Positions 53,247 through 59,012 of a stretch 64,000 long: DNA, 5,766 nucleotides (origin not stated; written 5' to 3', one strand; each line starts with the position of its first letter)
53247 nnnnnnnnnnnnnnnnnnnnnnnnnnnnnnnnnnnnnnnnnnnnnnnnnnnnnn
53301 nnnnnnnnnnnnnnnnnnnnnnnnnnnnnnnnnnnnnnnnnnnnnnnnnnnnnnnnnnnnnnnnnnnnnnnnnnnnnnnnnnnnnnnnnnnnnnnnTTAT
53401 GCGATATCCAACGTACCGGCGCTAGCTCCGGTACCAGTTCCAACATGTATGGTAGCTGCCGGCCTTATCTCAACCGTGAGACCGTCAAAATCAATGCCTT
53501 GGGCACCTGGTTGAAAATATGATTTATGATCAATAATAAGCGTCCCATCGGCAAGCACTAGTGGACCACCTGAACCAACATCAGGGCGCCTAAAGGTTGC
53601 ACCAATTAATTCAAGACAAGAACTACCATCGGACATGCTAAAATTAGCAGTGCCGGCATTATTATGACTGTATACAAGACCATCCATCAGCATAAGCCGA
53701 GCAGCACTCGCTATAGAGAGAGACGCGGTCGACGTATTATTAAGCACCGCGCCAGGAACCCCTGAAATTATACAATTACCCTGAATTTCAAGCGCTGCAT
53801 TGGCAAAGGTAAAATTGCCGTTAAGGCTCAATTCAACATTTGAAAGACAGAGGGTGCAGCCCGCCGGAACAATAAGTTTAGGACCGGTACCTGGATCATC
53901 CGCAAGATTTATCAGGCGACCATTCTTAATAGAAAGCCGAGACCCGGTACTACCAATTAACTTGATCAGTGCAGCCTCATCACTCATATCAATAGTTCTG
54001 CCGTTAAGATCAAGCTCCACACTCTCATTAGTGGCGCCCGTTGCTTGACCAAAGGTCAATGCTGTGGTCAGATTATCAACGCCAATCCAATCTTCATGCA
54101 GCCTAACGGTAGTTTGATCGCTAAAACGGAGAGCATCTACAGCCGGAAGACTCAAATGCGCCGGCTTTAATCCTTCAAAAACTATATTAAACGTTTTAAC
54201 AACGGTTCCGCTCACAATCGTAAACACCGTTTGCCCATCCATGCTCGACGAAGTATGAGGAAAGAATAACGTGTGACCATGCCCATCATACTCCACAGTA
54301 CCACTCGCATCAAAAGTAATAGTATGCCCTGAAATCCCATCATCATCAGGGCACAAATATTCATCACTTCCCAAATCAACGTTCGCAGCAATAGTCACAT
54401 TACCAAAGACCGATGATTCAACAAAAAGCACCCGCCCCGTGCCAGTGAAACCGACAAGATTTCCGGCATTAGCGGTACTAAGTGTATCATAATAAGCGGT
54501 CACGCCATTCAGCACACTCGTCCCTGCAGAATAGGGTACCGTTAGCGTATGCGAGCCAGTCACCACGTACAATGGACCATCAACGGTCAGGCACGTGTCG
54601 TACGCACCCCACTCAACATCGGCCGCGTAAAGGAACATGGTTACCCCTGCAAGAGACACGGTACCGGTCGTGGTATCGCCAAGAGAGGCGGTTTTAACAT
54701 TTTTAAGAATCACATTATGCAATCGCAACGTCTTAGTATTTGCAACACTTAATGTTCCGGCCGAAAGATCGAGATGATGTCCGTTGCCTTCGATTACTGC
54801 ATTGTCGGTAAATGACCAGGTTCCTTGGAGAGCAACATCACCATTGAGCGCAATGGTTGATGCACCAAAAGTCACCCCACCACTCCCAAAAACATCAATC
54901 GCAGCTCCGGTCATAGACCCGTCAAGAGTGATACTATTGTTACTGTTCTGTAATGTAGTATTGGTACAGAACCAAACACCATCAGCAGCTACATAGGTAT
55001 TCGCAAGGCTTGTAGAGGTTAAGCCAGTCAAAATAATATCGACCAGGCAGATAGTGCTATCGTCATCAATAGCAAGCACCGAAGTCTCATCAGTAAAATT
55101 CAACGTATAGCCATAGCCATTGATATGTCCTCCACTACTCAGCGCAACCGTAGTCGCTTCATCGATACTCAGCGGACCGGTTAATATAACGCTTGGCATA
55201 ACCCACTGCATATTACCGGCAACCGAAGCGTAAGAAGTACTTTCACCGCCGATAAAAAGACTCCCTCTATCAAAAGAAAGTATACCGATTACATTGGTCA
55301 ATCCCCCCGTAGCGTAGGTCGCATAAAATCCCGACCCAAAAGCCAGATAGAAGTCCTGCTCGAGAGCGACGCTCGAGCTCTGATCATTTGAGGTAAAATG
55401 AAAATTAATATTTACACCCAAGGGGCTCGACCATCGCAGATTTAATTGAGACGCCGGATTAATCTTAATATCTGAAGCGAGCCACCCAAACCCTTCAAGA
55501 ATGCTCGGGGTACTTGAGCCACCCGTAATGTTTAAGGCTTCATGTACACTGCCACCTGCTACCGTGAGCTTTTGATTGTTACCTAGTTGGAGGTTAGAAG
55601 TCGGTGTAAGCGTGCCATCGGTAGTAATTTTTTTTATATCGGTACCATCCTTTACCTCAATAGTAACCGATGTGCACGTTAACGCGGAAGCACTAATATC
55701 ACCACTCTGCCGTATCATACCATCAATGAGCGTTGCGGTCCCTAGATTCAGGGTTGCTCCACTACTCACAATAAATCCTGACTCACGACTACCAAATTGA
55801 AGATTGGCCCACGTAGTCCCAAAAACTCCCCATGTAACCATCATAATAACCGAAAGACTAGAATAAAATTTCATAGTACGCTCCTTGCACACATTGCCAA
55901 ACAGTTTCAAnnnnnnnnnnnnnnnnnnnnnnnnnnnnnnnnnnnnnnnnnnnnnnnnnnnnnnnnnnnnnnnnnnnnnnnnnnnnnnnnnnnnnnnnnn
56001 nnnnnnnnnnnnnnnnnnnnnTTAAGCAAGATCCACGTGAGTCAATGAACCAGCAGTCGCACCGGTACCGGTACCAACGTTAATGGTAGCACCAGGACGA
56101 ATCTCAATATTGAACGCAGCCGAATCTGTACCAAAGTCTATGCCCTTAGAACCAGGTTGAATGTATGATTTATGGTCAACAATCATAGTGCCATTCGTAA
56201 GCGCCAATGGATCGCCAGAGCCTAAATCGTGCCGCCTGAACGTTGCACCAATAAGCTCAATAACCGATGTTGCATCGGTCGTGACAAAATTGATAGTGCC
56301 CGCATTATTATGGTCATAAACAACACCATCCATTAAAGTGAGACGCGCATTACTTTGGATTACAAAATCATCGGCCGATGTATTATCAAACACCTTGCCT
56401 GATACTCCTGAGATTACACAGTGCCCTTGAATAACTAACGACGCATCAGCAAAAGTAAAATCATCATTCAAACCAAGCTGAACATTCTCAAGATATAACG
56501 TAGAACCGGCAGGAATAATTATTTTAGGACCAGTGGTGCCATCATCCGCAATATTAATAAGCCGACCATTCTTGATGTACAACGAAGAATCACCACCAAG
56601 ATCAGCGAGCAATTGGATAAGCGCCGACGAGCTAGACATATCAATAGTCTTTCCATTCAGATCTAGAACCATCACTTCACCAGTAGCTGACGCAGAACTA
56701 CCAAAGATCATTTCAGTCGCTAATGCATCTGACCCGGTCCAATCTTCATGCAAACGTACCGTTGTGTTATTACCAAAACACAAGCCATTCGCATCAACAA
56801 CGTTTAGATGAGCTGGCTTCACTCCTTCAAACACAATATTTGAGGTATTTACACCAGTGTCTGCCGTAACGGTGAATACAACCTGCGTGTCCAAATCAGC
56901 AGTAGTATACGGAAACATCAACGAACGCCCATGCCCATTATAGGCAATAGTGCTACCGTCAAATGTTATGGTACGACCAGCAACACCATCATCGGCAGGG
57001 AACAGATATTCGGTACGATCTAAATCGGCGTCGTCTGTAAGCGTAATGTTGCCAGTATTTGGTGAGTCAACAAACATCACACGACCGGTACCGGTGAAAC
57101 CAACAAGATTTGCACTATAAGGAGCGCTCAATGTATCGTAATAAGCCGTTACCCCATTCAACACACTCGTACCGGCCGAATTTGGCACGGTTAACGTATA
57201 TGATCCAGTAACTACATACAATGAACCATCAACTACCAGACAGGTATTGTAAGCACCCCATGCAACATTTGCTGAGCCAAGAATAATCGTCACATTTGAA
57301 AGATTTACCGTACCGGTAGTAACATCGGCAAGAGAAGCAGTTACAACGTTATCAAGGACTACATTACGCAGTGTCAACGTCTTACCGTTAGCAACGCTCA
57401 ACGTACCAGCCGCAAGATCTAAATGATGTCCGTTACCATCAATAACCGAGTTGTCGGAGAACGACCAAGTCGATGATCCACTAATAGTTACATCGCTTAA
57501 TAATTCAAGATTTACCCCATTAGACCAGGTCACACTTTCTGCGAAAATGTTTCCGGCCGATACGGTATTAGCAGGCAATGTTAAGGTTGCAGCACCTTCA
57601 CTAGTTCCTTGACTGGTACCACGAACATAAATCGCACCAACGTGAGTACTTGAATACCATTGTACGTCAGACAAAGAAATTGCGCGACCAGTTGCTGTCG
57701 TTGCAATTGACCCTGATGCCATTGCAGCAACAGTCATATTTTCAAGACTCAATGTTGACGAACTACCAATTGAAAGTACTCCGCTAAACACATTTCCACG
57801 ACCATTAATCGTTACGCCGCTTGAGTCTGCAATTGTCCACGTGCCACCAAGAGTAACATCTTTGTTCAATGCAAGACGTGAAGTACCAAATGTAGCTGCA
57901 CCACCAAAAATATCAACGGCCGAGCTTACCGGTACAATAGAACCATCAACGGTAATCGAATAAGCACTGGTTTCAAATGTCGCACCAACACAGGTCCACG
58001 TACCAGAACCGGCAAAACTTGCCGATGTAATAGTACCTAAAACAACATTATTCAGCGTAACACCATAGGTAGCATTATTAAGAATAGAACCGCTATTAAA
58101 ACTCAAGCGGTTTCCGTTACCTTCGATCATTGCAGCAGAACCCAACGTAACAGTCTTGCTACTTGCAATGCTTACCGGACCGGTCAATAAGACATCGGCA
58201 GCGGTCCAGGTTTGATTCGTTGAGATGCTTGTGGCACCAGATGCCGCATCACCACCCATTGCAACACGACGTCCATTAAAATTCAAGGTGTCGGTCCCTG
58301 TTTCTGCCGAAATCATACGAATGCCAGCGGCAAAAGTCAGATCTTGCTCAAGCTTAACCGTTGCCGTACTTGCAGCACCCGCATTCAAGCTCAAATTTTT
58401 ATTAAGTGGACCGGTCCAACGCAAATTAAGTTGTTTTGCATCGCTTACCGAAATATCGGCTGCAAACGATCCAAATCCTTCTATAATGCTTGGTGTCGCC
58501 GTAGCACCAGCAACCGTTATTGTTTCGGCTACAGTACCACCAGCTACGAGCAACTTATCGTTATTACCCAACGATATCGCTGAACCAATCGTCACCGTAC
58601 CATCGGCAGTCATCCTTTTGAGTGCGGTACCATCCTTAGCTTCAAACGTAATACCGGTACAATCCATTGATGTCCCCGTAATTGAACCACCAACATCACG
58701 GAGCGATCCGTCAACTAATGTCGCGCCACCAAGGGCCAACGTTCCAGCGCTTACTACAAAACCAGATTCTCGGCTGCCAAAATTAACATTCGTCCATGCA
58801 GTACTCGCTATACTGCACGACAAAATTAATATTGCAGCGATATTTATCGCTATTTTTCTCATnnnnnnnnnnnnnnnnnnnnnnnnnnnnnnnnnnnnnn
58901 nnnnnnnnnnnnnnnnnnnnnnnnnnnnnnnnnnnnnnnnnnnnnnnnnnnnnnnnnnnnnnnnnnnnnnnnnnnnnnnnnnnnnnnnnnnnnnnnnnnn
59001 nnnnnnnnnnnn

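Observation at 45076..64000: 19-kb array of seven barrel-less Pmp/passenger-like proteins and two dedicated beta-barrel OMPs: a candidate split (trans) type-V-like surface-display system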

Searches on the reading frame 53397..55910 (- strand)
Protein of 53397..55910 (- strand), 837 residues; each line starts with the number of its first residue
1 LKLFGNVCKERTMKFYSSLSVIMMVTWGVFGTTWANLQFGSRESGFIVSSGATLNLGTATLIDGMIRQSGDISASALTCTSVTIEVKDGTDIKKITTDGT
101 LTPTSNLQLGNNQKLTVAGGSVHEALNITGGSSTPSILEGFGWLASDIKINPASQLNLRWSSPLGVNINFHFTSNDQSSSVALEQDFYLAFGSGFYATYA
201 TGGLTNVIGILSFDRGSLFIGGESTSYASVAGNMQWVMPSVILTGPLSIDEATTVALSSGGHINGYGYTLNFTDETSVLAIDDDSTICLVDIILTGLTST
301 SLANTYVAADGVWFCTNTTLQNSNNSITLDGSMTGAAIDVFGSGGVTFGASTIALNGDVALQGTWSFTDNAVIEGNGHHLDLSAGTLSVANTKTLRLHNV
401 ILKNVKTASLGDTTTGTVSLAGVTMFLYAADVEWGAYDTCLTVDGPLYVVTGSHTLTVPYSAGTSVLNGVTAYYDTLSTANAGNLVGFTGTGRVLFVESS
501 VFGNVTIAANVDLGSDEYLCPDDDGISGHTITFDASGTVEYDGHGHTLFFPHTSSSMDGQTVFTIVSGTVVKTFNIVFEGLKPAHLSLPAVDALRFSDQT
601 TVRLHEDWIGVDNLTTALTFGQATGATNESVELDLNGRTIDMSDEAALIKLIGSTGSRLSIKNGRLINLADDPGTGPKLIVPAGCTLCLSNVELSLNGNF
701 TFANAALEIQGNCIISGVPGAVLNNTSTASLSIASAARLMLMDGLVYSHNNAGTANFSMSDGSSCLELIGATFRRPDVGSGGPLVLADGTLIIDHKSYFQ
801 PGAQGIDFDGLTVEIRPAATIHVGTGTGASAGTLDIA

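Call 5: search_protein_families(library=pfam, proteins=[window:53397-55910:-], max_evalue=1)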
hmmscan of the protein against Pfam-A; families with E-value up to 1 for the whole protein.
window:53397-55910:- (837 aa): 2 families
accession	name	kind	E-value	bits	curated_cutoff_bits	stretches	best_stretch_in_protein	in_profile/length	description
PF20585.4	Pectate_lyase_5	-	0.11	13.1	24.3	1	352-408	21-89/126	Putative pectate lyase-like adhesive domain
PF22817.2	ApeP-like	-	0.28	11.2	27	0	277-317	22-60/158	ApeP dehydratase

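Call 6: search_protein_families(library=ncbifam, proteins=[window:53397-55910:-], max_evalue=1)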
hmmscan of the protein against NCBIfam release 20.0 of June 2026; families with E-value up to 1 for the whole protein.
window:53397-55910:- (837 aa): 0 families

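Call 19: find_homologous_proteins(query=window:53397-55910:-, max_evalue=0.001)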
Query window:53397-55910:- (837 aa): 5 proteins with E <= 0.001 among 8000 candidates.
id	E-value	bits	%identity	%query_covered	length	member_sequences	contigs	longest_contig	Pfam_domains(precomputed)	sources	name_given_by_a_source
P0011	4.1e-251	854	56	69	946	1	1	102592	-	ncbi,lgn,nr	ncbi:MAG: hypothetical protein QG604_329 [Candidatus Dependentiae bacterium]|nr:hypothetical protein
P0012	1.2e-203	697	53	57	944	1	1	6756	-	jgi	-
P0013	1.5e-164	567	44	59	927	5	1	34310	-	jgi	-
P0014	2.5e-162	560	46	59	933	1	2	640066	-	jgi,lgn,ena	-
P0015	3.7e-140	487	41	95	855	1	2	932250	-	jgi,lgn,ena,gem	-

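Call 66: search_solved_structures(query=A3, max_evalue=10)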
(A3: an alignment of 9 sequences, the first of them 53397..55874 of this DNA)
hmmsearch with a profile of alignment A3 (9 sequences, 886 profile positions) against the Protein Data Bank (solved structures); distinct sequences matched with E-value up to 10: 2.
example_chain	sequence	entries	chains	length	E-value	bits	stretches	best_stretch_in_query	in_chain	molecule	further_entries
2ksh_A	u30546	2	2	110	0.47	11.6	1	136-198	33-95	Sterol carrier protein 2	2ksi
1pz4_A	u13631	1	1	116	0.54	11.4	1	136-198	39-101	sterol carrier protein 2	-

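Call 69: predict_structure(alignment_id=A3)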
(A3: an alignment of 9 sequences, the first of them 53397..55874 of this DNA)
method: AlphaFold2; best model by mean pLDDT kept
length: 825 residues; sequences in the alignment: 9
mean_pLDDT: 83.8   pTM: 0.56
mean pLDDT of the five models: 83.8, 82.5, 81.9, 81.4, 81.2
residues with pLDDT >= 90: 320; 70-90: 400; 50-70: 79; < 50: 26
segments of 3 or more residues with pLDDT < 50: 1-21, 486-488
pLDDT, mean of each block of 10 residues (from residue 1): 41 40 67 78 82 81 84 75 84 86 87 90 92 90 93 91 88 92 78 79 92 86 93 92 90 95 89 91 91 71 96 95 85 91 91 93 86 88 89 82 77 81 74 76 70 69 58 74 55 86 71 69 91 76 66 93 87 87 92 84 90 84 89 92 92 91 87 92 93 90 92 87 93 86 77 94 80 89 91 87 87 85 83
secondary structure, 60 per line:
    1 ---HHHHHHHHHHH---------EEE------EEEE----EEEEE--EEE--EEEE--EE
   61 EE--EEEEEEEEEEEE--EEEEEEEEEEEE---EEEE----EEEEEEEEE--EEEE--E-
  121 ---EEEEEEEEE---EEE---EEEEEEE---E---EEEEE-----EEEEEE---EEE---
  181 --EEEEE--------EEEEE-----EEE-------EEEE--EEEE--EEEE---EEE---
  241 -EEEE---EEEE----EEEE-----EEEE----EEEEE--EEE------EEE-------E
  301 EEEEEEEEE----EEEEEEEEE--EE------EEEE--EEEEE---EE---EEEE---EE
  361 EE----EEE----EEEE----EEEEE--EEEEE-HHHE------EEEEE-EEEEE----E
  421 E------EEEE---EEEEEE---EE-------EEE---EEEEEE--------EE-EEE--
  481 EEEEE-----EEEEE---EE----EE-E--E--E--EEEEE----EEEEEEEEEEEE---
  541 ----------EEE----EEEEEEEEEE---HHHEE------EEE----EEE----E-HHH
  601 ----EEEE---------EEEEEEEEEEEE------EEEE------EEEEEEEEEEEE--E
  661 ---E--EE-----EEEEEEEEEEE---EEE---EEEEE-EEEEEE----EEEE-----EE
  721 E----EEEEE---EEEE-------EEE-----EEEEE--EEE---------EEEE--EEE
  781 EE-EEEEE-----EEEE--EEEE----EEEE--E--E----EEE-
elements in order (helices of 4 or more, strands of 3 or more residues): H4-14 E24-26 E33-36 E41-45 E48-50 E53-56 E59-62 E65-76 E79-90 E94-97 E102-110 E113-116 E124-132 E136-138 E142-148 E156-160 E166-171 E175-177 E183-187 E196-200 E206-208 E216-219 E222-225 E228-231 E235-237 E242-245 E249-252 E257-260 E266-269 E274-278 E281-283 E290-292 E300-309 E314-322 E333-336 E339-343 E352-355 E359-362 E367-369 E374-377 E382-386 E389-393 E405-409 E411-415 E428-431 E435-440 E453-455 E459-464 E476-478 E481-485 E491-495 E517-521 E526-537 E551-553 E558-567 E582-584 E589-591 E605-608 E618-629 E636-639 E646-657 E674-684 E688-690 E694-698 E700-705 E710-713 E719-721 E726-730 E734-737 E745-747 E753-757 E760-762 E772-775 E778-782 E784-788 E794-797 E800-803 E808-811 E822-824

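Call 72: fold_search(model_id=the predicted structure, library=pdb)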
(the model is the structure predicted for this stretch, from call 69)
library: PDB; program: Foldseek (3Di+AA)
matches with E <= 10: 318; with E <= 0.001: 0
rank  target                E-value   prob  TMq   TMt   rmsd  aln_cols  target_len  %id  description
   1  7dmk_D                1.3e-02  0.25  0.14  0.16  27.5       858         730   12  PL6 alginate lyase BcAlyPL6 (released 2021-10-06)
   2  7dmk_C                1.4e-02  0.15  0.12  0.12  28.1       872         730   11  PL6 alginate lyase BcAlyPL6 (released 2021-10-06)
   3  7dmk_A                1.6e-02  0.33  0.16  0.18  28.6       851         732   12  PL6 alginate lyase BcAlyPL6 (released 2021-10-06)
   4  7o77                  3.6e-02  0.14  0.13  0.14  25.8       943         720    8  Structure of the PL6 family alginate lyase Patl3640 from Pseudoalteromonas atlantica T6c (released 2021-07-28)
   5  4yzq_A                3.9e-02  0.13  0.07  0.15  15.1       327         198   12  C. bescii Family 3 pectate lyase double mutant K108A/Q111N in complex with trigalacturonic acid (released 2015-12-23)
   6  5m5z_A                3.9e-02  0.08  0.10  0.11  25.1       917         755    8  Chaetomium thermophilum beta-1-3-glucanase (released 2017-05-17)
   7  5gkd_A                4.9e-02  0.12  0.13  0.14  28.5       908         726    9  Structure of PL6 family alginate lyase AlyGC (released 2017-02-08)
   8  8bwk_A                5.2e-02  0.14  0.13  0.14  26.0       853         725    9  Metagenomic derived PL6 alginate lyase (released 2023-12-20)
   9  4yzq_B                5.7e-02  0.14  0.08  0.18  14.5       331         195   10  C. bescii Family 3 pectate lyase double mutant K108A/Q111N in complex with trigalacturonic acid (released 2015-12-23)
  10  4yzx_B                6.8e-02  0.12  0.07  0.16  14.8       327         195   11  C. bescii Family 3 pectate lyase double mutant K108A/D107N in complex with trigalacturonic acid (released 2015-12-23)
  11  4kh3                  7.5e-02  0.16  0.14  0.19  17.8       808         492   12  Structure of a bacterial self-associating protein (released 2014-01-15)
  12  5gkq_A                8.2e-02  0.13  0.13  0.14  25.3       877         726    8  Structure of PL6 family alginate lyase AlyGC mutant-R241A (released 2017-02-08)
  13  8bwk_B                1.0e-01  0.08  0.11  0.12  25.8       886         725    9  Metagenomic derived PL6 alginate lyase (released 2023-12-20)
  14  4z03_B                1.3e-01  0.09  0.07  0.16  15.6       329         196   11  C. bescii Family 3 pectate lyase double mutant K108A in complex with trigalacturonic acid (released 2015-12-23)
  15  6w4q_A                1.3e-01  0.08  0.08  0.08  18.9       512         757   10  Crystal structure of full-length tailspike protein 2 (TSP2, ORF211) ) from Escherichia coli O157:H7 bacteriophage CAB1 (released 2021-01-20)
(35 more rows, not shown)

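Call 94: fold_search(model_id=the predicted structure, library=viral)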
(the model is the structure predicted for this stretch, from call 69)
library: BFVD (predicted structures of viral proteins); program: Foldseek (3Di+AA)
matches with E <= 10: 585; with E <= 0.001: 0
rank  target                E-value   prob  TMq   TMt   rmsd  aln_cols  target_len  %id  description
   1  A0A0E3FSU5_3          2.2e-03  0.25  0.13  0.12  32.7      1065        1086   11  Baseplate wedge initiator [Synechococcus phage ACG-2014f]
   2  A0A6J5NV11            3.1e-03  0.18  0.11  0.08  27.6      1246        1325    8  Uncharacterized protein [uncultured Caudovirales phage]
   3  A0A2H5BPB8            9.9e-03  0.80  0.16  0.13  21.0       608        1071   10  Tail spike protein [Salmonella phage Mutine]
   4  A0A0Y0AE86            1.1e-02  0.16  0.12  0.10  31.5      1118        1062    8  Putative tail spike protein [Bacillus phage Eldridge]
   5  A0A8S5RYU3            1.7e-02  0.15  0.10  0.08  24.6       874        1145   10  Neck appendage protein [Myoviridae sp. ctNQV2]
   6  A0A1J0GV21            2.4e-02  0.16  0.11  0.15  20.0       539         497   13  Pectate lyase superfamily protein domain-containing protein [Vibrio phage vB_VspP_pVa5]
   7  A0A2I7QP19            3.4e-02  0.14  0.12  0.09  24.0       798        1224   10  (no name in the UniProt tables at hand)
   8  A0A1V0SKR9            5.2e-02  0.14  0.13  0.09  30.5       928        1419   10  Collagen triple helix repeat motif-containing protein [Klosneuvirus KNV1]
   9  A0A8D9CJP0            5.7e-02  0.51  0.13  0.19  19.0       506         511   10  Caspase 9 inhibitor [Ectromelia virus]
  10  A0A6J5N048            6.9e-02  0.15  0.12  0.14  23.8       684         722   10  Pectate lyase superfamily protein [uncultured Caudovirales phage]
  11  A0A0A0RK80            6.9e-02  0.05  0.10  0.08  69.4      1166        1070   11  (no name in the UniProt tables at hand)
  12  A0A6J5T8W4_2          7.2e-02  0.12  0.14  0.15  20.5       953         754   11  Parallel beta-helix repeat [uncultured Caudovirales phage]
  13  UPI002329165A         7.2e-02  0.08  0.09  0.10  24.1       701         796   10  (no name look-up for this kind of identifier)
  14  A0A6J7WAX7            7.6e-02  0.13  0.16  0.16  20.9      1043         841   12  Uncharacterized protein [uncultured Caudovirales phage]
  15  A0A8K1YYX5            8.7e-02  0.11  0.12  0.12  23.6       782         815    8  Non-contractile tail fiber protein [Klebsiella phage vB_KpnS-VAC70]
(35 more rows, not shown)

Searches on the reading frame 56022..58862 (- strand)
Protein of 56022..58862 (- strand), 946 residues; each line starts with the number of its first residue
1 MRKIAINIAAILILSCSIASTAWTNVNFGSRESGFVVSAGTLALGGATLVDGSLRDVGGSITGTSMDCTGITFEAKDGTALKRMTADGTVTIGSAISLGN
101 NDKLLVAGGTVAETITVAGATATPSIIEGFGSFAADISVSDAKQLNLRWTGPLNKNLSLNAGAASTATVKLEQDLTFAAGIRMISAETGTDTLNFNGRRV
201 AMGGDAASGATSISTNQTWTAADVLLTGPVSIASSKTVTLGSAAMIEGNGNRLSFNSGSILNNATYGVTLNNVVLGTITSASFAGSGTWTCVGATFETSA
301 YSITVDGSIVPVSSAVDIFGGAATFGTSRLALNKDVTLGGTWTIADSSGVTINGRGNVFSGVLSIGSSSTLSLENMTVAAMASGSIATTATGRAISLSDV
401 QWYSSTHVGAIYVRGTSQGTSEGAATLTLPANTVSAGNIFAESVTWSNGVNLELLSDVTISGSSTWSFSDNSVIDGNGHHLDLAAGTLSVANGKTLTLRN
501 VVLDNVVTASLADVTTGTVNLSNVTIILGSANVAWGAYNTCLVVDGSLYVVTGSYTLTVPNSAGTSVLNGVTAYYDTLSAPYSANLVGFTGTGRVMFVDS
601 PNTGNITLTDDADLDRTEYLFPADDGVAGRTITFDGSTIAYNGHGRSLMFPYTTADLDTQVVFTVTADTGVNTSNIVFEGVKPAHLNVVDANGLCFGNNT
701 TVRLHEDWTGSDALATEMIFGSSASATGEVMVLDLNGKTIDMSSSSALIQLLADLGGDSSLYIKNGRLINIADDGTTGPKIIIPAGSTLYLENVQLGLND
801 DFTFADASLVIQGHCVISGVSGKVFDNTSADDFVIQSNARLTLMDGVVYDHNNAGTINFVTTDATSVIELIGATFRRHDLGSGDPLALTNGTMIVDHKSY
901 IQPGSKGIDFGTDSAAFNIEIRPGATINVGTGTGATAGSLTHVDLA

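Call 5: search_protein_families(library=pfam, proteins=[window:56022-58862:-], max_evalue=1)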
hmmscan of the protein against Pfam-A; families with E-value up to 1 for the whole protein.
window:56022-58862:- (946 aa): 1 family
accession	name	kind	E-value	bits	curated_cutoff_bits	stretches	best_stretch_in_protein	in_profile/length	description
PF20585.4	Pectate_lyase_5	-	0.12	12.9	24.3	1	456-508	26-95/126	Putative pectate lyase-like adhesive domain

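Call 6: search_protein_families(library=ncbifam, proteins=[window:56022-58862:-], max_evalue=1)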
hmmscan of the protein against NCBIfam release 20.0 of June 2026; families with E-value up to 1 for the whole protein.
window:56022-58862:- (946 aa): 2 families
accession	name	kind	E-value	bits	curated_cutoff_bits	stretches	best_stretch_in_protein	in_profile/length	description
NF008000.0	PRK10725.1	equivalog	0.062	13.4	215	1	448-517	34-98/188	fructose-1-phosphate/6-phosphogluconate phosphatase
NF006253.0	PRK08395.1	equivalog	0.083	12.6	244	1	150-217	57-123/166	fumarate hydratase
